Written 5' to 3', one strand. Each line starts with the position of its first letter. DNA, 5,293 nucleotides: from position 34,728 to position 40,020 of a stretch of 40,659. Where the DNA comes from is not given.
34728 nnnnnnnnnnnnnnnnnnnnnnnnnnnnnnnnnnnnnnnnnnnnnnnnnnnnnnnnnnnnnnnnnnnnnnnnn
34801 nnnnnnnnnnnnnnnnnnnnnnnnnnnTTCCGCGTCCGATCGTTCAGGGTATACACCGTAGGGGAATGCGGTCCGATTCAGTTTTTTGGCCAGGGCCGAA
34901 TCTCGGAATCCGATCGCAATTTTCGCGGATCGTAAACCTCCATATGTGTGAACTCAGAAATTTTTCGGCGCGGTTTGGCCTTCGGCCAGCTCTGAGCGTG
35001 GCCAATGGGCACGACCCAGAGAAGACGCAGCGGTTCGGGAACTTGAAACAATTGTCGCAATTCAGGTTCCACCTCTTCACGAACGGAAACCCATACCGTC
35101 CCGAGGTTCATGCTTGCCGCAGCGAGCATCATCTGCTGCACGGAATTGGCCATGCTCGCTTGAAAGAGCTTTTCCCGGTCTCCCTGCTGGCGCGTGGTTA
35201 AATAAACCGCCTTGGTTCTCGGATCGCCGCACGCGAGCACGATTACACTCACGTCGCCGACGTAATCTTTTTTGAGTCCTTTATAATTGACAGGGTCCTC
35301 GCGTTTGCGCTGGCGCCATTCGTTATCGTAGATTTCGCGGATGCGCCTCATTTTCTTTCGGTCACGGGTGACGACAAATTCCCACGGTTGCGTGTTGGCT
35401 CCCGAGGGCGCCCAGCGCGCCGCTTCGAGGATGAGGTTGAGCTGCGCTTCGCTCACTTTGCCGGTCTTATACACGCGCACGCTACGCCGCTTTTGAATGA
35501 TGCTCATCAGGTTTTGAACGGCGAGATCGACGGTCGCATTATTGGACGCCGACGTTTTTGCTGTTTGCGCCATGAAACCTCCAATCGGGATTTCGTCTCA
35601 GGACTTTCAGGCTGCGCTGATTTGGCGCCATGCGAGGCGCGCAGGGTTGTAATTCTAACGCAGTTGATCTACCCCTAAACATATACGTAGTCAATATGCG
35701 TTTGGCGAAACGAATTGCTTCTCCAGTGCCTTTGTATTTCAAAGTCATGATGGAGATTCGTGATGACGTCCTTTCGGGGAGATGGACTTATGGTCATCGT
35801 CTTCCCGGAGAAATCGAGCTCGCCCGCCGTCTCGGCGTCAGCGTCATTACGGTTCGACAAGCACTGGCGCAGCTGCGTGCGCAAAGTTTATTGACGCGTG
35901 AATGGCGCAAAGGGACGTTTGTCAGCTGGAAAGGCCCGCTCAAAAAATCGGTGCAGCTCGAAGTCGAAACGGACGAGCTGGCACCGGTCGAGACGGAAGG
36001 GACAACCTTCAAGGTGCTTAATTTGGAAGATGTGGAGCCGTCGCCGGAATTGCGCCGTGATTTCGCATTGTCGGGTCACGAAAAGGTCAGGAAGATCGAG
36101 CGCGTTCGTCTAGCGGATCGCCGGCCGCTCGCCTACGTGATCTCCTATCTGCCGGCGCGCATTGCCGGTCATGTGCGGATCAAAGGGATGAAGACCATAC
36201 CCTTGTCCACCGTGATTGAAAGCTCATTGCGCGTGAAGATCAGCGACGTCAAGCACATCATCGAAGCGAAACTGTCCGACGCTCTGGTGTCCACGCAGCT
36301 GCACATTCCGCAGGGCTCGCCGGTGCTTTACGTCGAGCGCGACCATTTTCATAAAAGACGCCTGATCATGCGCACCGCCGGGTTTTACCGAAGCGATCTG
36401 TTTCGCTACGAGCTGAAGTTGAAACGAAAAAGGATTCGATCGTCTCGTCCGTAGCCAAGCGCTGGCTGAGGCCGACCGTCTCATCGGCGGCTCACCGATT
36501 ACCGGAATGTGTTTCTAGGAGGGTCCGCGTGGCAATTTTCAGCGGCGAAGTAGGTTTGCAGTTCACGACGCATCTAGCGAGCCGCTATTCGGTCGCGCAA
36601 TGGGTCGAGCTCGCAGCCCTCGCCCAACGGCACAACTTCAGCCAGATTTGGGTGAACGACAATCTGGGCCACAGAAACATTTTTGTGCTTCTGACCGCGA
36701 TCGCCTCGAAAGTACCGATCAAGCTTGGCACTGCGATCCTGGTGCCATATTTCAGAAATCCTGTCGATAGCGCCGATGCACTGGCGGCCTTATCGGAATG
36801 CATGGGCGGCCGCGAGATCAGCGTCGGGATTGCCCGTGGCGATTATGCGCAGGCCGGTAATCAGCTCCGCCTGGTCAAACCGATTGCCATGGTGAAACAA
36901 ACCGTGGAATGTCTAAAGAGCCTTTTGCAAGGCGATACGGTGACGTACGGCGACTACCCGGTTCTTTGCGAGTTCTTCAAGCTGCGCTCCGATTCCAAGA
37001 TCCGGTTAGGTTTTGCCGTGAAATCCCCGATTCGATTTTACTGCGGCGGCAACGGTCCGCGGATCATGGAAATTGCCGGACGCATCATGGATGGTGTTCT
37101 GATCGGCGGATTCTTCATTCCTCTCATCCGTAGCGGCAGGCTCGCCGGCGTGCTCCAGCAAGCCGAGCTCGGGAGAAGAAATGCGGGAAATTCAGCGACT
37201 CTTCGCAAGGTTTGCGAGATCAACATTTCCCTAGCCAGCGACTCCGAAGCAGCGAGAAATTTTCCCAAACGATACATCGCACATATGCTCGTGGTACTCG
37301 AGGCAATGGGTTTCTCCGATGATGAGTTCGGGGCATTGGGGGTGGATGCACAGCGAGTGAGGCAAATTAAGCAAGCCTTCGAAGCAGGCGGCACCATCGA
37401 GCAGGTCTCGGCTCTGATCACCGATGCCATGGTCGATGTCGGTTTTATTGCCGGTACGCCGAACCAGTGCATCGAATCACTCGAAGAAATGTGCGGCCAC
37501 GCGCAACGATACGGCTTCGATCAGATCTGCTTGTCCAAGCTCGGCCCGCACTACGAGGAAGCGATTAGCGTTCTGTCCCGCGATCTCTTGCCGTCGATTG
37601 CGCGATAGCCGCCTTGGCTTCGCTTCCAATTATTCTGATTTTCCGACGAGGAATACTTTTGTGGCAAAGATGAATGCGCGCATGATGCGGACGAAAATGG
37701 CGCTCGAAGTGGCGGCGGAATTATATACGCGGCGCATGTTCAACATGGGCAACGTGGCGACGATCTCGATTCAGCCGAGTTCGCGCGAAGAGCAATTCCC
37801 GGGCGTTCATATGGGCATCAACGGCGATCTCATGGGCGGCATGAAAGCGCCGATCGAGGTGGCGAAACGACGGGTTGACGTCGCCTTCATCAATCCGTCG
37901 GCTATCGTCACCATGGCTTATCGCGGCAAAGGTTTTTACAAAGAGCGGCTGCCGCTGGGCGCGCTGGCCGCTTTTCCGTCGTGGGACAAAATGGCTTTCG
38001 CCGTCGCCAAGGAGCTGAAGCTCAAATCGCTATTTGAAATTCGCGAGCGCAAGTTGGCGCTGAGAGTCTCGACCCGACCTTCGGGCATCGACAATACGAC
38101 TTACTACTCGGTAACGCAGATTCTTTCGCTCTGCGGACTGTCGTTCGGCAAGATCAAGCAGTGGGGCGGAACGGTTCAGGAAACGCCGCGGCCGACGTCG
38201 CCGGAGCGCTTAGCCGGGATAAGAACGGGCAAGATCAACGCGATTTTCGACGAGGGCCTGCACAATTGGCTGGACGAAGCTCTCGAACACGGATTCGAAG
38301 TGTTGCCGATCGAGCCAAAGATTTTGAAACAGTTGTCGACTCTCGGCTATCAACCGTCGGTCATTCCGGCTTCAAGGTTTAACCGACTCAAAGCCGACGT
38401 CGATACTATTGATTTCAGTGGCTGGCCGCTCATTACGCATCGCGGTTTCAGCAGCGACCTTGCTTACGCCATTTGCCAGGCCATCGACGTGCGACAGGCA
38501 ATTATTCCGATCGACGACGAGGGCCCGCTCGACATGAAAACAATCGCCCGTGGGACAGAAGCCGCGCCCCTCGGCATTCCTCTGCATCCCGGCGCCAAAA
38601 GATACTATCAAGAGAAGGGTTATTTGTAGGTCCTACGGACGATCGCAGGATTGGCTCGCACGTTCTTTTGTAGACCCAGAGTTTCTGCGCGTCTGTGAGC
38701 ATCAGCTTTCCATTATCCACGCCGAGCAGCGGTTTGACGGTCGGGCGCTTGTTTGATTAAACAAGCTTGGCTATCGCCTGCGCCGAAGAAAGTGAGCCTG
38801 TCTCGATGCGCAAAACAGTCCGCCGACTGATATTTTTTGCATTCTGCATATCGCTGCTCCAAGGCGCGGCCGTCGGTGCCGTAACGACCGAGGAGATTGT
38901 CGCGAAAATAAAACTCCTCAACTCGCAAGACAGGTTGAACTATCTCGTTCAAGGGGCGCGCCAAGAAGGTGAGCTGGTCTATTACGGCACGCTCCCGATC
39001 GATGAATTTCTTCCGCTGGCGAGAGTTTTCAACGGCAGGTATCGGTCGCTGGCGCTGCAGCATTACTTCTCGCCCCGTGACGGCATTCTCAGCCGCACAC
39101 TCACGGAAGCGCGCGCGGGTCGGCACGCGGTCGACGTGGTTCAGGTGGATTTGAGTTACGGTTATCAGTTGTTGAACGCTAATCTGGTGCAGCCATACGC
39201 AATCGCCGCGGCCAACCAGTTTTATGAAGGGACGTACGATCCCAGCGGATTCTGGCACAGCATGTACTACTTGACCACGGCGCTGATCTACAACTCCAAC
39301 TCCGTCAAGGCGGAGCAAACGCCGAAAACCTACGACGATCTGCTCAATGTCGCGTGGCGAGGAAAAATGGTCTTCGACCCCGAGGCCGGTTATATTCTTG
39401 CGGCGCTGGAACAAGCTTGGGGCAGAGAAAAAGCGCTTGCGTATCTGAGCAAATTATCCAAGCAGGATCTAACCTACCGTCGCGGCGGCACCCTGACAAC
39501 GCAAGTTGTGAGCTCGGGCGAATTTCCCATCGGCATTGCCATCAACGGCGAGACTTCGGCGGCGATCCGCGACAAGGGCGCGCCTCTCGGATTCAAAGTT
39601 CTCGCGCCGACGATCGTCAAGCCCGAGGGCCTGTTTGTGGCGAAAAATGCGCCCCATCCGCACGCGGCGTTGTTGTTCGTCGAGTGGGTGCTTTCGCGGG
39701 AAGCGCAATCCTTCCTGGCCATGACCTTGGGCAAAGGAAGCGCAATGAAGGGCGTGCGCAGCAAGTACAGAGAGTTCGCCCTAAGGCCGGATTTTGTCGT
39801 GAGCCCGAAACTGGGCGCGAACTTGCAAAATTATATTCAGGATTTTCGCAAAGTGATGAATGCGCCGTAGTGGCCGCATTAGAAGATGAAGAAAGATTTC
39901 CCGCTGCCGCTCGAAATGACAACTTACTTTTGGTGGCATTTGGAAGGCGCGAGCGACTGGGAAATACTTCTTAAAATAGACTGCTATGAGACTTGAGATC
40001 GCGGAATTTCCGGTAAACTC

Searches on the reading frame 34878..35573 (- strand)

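Call 57: search_protein_families(library=pfam, proteins=[window:34878-35573:-], max_evalue=0.001)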
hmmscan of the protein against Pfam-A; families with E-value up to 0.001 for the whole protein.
window:34878-35573:- (231 aa): 2 families
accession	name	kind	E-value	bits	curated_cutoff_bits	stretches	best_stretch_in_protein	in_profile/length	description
PF00881.29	Nitroreductase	-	1.1e-31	110.7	23.5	1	26-192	1-167/167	Nitroreductase family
PF14512.11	TM1586_NiRdase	-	7.6e-13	49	27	1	43-71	158-186/215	Putative TM nitroreductase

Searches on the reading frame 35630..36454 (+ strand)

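Call 57: search_protein_families(library=pfam, proteins=[window:35630-36454:+], max_evalue=0.001)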
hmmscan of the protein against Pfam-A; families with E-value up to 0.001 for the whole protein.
window:35630-36454:+ (274 aa): 2 families
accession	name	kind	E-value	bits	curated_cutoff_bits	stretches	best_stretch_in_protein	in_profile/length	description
PF07702.18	UTRA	-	7.5e-24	84.6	23.8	1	125-259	6-141/141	UTRA domain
PF00392.27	GntR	-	5.2e-17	61.7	27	1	36-98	2-64/64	Bacterial regulatory proteins, gntR family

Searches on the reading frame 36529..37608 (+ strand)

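Call 57: search_protein_families(library=pfam, proteins=[window:36529-37608:+], max_evalue=0.001)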
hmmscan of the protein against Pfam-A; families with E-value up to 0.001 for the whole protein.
window:36529-37608:+ (359 aa): 1 family
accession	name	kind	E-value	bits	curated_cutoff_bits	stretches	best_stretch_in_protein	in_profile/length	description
PF00296.26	Bac_luciferase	-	9e-31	107.8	27.9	1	20-321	20-307/314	Luciferase-like monooxygenase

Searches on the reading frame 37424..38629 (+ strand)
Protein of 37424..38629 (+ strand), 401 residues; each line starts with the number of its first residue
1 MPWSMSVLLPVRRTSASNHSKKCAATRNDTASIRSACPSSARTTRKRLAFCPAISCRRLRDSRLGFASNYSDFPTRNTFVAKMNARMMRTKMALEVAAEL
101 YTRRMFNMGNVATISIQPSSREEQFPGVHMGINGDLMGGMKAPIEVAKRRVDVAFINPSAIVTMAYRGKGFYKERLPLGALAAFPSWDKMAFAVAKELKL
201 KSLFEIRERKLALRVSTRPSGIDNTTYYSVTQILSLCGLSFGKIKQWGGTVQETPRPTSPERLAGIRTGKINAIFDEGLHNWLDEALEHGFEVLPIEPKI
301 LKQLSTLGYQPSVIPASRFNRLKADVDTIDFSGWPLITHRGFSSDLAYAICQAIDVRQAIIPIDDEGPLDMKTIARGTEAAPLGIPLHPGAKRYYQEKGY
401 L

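Call 57: search_protein_families(library=pfam, proteins=[window:37424-38629:+], max_evalue=0.001)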
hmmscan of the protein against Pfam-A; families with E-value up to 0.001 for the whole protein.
window:37424-38629:+ (401 aa): 1 family
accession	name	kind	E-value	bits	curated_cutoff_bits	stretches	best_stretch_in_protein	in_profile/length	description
PF16868.10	NMT1_3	-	5.2e-13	49.7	27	1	145-399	47-289/289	NMT1-like family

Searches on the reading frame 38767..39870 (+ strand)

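Call 57: search_protein_families(library=pfam, proteins=[window:38767-39870:+], max_evalue=0.001)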
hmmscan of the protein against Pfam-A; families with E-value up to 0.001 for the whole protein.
window:38767-39870:+ (367 aa): 4 families
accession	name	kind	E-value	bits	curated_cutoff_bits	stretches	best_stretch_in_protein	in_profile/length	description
PF13416.11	SBP_bac_8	-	2.6e-16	60.7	27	1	105-331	22-266/279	Bacterial extracellular solute-binding protein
PF01547.30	SBP_bac_1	-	1.8e-12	48.3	26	1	113-314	42-306/307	Bacterial extracellular solute-binding protein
PF13343.11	SBP_bac_6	-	1.8e-11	44.5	24.6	1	134-319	23-213/245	Bacterial extracellular solute-binding protein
PF13531.11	SBP_bac_11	-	3.4e-07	30.7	25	1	134-317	61-221/227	Bacterial extracellular solute-binding protein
